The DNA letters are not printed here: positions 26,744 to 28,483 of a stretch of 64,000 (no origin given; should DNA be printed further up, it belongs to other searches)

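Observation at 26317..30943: Uncharacterised three-gene module: Zn-ribbon/wHTH protein plus two CorA-topology membrane proteins, one fused to a GNAT acetyltransferase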

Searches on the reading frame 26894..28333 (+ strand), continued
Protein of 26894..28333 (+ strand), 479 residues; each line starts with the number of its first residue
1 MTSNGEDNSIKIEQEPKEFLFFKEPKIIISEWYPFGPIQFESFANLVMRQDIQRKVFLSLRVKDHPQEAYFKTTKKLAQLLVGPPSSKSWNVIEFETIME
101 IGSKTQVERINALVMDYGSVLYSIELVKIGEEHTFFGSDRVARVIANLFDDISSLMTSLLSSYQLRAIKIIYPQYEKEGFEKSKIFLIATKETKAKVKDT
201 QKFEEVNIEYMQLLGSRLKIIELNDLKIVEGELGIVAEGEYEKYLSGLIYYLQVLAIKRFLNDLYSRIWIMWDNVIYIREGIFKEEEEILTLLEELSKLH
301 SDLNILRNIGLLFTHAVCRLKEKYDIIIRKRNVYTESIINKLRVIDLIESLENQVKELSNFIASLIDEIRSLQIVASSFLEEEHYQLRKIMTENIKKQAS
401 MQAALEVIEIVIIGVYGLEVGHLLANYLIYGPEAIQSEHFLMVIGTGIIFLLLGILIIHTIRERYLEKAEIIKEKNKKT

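Call 26: search_solved_structures(query=A1, max_evalue=1, show_alignments=2)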
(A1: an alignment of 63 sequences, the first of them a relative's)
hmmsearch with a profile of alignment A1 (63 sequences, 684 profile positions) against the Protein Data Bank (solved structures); distinct sequences matched with E-value up to 1: 47.
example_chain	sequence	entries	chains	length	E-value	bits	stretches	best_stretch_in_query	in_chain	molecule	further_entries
9ivk_A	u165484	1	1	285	0.00014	23.3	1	374-569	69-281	HBC599 membrane protein binder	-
8qkd_A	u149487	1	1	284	0.00019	22.9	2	377-445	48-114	sc-CC-5-24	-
7y9n_A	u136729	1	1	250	0.0028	19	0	383-466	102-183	Spike protein S2',5HB-H2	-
6dlc_A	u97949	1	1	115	0.0075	17.6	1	360-470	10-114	Designed protein DHD1:234_A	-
8qox_B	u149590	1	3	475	0.0077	17.6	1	393-483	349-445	Conserved membrane protein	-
6kos_A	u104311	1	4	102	0.012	16.9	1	414-491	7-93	SUWA (Super WA20)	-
9c7z_A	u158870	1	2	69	0.026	15.8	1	376-435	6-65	HALC3_919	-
4tko_B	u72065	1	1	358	0.035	15.4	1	357-474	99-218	EmrA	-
7rlm_B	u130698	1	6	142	0.038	15.3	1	565-632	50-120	Coat protein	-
7wxz_A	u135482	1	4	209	0.043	15.1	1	378-486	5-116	Spike protein S2'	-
7c53_A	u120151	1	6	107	0.052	14.8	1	376-464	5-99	Spike protein S2',pan-CoVs inhibitor EK1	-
4v1o_U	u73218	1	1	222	0.062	14.6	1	366-464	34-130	MEDIATOR OF RNA POLYMERASE II TRANSCRIPTION SUBUNIT 8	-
3j1o_J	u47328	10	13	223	0.063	14.6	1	366-464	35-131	Mediator of RNA polymerase II transcription subunit 8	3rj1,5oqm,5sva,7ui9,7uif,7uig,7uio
3jcf_A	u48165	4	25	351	0.08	14.2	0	507-569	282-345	Magnesium transport protein CorA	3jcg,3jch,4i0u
5jtg_A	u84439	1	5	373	0.082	14.2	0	507-569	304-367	Cobalt/magnesium transport protein CorA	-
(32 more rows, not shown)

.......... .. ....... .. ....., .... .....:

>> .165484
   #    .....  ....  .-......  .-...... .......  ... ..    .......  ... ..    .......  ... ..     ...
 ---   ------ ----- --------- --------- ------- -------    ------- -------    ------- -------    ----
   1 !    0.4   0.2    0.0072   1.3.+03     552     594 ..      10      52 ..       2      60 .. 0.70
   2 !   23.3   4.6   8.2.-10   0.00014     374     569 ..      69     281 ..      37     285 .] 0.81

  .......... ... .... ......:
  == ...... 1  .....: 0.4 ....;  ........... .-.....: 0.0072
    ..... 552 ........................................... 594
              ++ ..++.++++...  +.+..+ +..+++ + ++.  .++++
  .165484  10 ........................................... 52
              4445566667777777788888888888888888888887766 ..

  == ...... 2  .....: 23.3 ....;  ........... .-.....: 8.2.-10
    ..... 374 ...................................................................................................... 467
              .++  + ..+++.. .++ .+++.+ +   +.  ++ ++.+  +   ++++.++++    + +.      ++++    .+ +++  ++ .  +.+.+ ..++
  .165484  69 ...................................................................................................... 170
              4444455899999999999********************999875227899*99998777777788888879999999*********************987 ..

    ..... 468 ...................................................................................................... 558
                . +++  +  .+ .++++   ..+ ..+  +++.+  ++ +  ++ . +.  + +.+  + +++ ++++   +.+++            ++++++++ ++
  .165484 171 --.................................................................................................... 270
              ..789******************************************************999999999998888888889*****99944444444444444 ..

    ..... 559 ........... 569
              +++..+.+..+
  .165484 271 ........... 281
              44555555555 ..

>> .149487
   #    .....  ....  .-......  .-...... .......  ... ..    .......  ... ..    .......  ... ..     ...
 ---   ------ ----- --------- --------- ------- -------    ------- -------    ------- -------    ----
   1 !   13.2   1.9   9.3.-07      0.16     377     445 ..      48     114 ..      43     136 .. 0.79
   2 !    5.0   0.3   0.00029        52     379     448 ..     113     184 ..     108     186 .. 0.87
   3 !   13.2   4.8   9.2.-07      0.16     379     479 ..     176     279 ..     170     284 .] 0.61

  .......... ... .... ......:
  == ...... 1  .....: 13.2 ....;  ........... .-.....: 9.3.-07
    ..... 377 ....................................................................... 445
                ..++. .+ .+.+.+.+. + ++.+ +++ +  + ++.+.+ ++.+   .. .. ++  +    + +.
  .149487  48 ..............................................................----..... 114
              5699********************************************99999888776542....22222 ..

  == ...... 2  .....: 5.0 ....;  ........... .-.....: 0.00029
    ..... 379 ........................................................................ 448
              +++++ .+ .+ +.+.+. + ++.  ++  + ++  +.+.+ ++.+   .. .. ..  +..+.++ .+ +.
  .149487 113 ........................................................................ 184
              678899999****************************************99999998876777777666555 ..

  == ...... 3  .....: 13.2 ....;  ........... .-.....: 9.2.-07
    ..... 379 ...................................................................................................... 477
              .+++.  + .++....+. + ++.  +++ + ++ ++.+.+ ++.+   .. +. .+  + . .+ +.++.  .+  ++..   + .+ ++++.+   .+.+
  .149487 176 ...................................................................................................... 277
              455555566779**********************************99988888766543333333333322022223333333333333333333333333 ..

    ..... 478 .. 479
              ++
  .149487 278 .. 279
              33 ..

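Call 27: list_cluster_members(proteins=[P0061, P0064, P0073, P0086, P0105, P0055, P0067, P0049, P0037, P0015])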
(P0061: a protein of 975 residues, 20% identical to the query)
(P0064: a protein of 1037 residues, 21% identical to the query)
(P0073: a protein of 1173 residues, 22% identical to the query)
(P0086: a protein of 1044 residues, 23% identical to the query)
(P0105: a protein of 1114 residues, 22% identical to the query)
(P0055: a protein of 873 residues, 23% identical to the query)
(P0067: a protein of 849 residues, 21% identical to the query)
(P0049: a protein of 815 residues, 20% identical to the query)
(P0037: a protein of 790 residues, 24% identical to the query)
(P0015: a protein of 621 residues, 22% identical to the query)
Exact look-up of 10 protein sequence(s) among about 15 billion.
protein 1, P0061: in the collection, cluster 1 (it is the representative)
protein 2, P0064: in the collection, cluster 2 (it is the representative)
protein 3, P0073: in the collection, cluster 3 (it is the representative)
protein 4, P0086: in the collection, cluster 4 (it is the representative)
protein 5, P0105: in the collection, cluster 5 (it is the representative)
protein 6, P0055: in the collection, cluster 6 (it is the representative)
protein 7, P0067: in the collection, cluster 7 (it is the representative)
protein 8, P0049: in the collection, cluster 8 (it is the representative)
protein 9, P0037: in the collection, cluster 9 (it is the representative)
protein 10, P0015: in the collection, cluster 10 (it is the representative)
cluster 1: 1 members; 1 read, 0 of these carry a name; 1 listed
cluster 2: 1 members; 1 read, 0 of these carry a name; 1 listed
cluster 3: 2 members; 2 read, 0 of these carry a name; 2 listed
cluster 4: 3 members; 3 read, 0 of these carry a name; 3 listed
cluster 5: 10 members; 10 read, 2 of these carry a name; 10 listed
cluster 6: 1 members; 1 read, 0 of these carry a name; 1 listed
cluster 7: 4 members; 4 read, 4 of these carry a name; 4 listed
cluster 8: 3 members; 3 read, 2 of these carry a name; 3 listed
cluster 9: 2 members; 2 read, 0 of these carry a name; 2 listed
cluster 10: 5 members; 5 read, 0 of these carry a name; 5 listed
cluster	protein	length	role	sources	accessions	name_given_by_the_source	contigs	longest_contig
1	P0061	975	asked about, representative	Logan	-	-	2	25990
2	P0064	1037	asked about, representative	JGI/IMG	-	-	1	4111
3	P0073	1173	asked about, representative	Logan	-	-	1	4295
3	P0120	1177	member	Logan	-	-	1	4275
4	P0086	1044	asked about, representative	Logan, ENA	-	-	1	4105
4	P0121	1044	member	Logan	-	-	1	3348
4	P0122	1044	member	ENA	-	-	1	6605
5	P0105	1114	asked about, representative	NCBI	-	-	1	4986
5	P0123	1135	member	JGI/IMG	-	hypothetical protein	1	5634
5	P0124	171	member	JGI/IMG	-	hypothetical protein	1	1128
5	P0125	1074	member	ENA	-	-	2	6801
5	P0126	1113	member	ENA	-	-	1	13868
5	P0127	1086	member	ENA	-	-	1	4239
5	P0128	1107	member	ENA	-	-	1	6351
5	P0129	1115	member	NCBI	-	-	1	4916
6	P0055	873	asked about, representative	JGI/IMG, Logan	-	-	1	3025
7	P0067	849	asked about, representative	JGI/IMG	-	WD repeat-containing protein 35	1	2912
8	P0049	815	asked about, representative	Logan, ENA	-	-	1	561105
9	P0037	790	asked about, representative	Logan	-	-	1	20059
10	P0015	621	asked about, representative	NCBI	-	-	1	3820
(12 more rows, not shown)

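Call 32: find_encoding_contigs(protein=P0003, flank=6000, max_places=3)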
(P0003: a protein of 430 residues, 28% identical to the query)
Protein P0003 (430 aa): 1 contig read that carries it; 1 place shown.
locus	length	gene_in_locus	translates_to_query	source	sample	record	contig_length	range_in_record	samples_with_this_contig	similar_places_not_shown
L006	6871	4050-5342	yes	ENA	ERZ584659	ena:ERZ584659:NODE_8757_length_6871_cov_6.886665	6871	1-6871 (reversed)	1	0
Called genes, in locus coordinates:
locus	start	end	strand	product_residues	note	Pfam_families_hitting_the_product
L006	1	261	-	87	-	?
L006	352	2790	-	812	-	PF00133:tRNA-synt_1, PF09334:tRNA-synt_1g, PF08264:Anticodon_1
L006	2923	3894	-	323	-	PF01170:UPF0020, PF13649:Methyltransf_25 (weak)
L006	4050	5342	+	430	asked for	PF27230:MJ1566_N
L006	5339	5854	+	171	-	PF27231:MJ1567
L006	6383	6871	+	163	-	?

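Call 33: find_encoding_contigs(protein=P0004, flank=6000, max_places=3)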
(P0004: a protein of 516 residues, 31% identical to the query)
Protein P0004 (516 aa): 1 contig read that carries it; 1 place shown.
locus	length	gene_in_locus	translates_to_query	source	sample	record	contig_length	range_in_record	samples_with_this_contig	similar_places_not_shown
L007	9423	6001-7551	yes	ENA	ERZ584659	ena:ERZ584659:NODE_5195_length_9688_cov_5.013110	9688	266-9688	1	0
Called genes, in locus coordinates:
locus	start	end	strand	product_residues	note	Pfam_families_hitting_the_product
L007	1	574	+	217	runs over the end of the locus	-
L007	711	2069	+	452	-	-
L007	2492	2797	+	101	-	PF01965:DJ-1_PfpI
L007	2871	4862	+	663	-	-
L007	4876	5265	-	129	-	-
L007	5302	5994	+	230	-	PF27231:MJ1567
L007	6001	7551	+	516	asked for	PF27230:MJ1566_N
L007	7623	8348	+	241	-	-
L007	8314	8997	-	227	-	-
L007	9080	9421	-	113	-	?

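Call 34: find_encoding_contigs(protein=P0010, flank=6000, max_places=2)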
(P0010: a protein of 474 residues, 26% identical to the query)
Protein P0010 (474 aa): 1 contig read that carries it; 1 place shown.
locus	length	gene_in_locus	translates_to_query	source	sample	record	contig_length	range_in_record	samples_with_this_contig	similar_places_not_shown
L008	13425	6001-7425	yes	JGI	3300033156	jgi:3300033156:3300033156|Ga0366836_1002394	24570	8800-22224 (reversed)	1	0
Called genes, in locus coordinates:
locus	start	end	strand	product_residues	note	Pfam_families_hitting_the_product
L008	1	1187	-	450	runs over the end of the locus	PF00004:AAA, PF25361:AAA_lid_RFC1 (faint), PF21960:RCF1-5-like_lid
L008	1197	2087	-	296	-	-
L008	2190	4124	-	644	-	PF16177:ACAS_N, PF00501:AMP-binding, PF13193:AMP-binding_C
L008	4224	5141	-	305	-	PF01699:Na_Ca_ex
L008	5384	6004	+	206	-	PF27231:MJ1567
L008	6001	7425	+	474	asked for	PF27230:MJ1566_N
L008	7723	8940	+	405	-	PF04389:Peptidase_M28, PF01546:Peptidase_M20 (faint)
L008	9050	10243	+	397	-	PF00155:Aminotran_1_2, PF12897:Asp_aminotransf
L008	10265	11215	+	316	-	PF13489:Methyltransf_23 (faint), PF05175:MTS (weak), PF06325:PrmA (weak), PF08241:Methyltransf_11, PF08242:Methyltransf_12, PF13649:Methyltransf_25, PF13847:Methyltransf_31, PF02579:Nitro_FeMo-Co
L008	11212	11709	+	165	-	PF00258:Flavodoxin_1 (faint), PF12641:Flavodoxin_3, PF12724:Flavodoxin_5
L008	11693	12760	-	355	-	PF01513:NAD_kinase, PF20143:NAD_kinase_C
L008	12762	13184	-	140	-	-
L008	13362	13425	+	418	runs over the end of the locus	PF12832:MFS_1_like, PF07690:MFS_1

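Call 35: find_encoding_contigs(protein=P0006, flank=6000, max_places=2)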
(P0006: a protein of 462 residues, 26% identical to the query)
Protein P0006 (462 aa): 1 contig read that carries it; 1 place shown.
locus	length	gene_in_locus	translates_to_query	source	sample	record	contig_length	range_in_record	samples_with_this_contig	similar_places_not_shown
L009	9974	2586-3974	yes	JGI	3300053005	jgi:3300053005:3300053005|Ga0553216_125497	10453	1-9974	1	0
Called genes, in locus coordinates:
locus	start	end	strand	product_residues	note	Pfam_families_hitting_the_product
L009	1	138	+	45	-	?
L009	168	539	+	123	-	-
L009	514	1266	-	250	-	PF01784:DUF34_NIF3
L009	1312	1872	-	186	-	-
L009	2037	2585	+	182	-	PF27231:MJ1567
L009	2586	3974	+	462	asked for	PF27230:MJ1566_N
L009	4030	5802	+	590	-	PF23613:ELP3_N, PF04055:Radical_SAM, PF16199:Radical_SAM_C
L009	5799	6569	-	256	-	PF02080:TrkA_C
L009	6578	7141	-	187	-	PF03729:DUF308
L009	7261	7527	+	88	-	-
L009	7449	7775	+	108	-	PF03692:CxxCxxCC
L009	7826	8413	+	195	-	-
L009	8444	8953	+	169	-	PF17833:pre-PUA_NIP7, PF03657:UPF0113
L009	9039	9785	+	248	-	PF06745:ATPase, PF13481:AAA_25 (weak), PF23442:DUF7125 (weak)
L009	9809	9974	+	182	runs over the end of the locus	PF12840:HTH_20 (weak), PF13384:HTH_23 (faint), PF04545:Sigma70_r4 (faint), PF06005:ZapB (weak)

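Call 36: find_encoding_contigs(protein=P0022, flank=6000, max_places=2)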
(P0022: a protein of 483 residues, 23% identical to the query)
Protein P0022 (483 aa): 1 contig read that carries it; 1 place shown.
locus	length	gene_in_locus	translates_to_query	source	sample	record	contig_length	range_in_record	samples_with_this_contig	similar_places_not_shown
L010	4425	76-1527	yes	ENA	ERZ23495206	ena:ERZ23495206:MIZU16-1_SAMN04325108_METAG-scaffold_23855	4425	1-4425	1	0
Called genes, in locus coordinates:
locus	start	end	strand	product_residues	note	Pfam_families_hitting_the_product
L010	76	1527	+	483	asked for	PF27230:MJ1566_N, PF01544:CorA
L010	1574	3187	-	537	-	PF26686:DUF8575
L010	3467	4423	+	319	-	?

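Call 37: find_encoding_contigs(protein=P0109, flank=6000, max_places=2)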
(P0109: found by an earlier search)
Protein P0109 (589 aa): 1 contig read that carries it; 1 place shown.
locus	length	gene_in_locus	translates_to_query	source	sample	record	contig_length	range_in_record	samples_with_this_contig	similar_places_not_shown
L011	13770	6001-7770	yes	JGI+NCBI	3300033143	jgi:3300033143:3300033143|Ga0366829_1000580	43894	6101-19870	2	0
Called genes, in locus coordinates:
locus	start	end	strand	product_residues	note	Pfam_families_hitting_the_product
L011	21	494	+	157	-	-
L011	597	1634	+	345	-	PF01636:APH, PF02958:EcKL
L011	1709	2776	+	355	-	PF01063:Aminotran_4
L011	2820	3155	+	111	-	PF12643:MazG-like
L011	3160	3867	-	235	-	-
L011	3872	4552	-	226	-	-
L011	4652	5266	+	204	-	PF00626:Gelsolin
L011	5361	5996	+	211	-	PF27231:MJ1567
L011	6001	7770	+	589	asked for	PF27230:MJ1566_N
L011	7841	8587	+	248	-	PF00005:ABC_tran, PF13304:AAA_21 (faint)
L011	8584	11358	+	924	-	PF02687:FtsX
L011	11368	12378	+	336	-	PF00005:ABC_tran, PF13240:Zn_Ribbon_1 (weak)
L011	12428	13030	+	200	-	PF00300:His_Phos_1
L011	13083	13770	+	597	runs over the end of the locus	PF00149:Metallophos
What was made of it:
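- Tried and rejected: Only one related locus, L011, has an FtsX gene nearby (call 37), so I treat it as unproven.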

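Call 48: predict_structure(alignment_id=A1)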
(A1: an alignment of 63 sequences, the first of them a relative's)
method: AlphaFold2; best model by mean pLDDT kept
length: 479 residues; sequences in the alignment: 63
mean_pLDDT: 86.0   pTM: 0.78
mean pLDDT of the five models: 86.0, 85.1, 83.8, 83.7, 83.1
residues with pLDDT >= 90: 271; 70-90: 131; 50-70: 60; < 50: 17
segments of 3 or more residues with pLDDT < 50: 1-6, 8-12, 70-73
pLDDT, mean of each block of 10 residues (from residue 1): 45 69 97 93 85 60 58 59 62 72 71 94 92 91 92 89 94 88 95 82 86 96 97 97 97 98 97 98 90 97 97 97 96 96 98 98 98 97 93 89 81 81 75 64 79 86 85 77
secondary structure, 60 per line:
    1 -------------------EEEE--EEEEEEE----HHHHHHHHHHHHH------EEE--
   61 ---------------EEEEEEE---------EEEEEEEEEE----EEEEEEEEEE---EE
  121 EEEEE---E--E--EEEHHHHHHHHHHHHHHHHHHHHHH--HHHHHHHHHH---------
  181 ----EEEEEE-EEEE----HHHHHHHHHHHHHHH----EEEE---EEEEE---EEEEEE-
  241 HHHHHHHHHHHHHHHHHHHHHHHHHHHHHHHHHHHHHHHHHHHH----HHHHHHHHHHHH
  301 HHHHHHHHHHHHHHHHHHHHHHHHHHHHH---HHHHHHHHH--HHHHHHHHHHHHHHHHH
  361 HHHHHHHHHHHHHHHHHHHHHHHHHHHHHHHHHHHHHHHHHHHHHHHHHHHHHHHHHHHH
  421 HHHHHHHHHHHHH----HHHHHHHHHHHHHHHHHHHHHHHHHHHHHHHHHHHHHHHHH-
elements in order: E20-23 E26-32 H37-49 E56-58 E76-82 E92-101 E106-115 E119-125 E135-137 H138-159 H162-171 E185-190 E192-195 H200-214 E219-222 E226-230 E234-239 H241-284 H289-329 H333-341 H344-433 H438-478
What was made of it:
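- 26942..27610 (+): ORF2 cytoplasmic alpha/beta N-domain (aa 17-239). It carries the family's conserved polar and acidic residues: E31, P34, Q106, E108, G118, D139, R143, D151, Q164, E209, Q212, G231 and G234. AlphaFold2 secondary structure (call 48).
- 27614..28099 (+): ORF2 long helices (aa 241-284 and 289-329, plus the stalk from aa 344), equivalent to the CorA funnel helices. AlphaFold2 model with pLDDT above 90 in this region (call 48).
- On CorA / 2-TM-GxN superfamily (ORF2): The AlphaFold2 model has helices at 344-433 and 438-478 (call 48). The model has pLDDT 86 (call 48).
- Closest known: CorA / Mrs2 / ZntB divalent-cation channels. Same: ORF2 has a cytoplasmic alpha/beta N-domain, long funnel helices, a stalk helix continuous with TM1, a second TM helix and a basic C-terminal tail (call 48).
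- The AlphaFold2 model has pLDDT 86 and pTM 0.78 (call 48).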
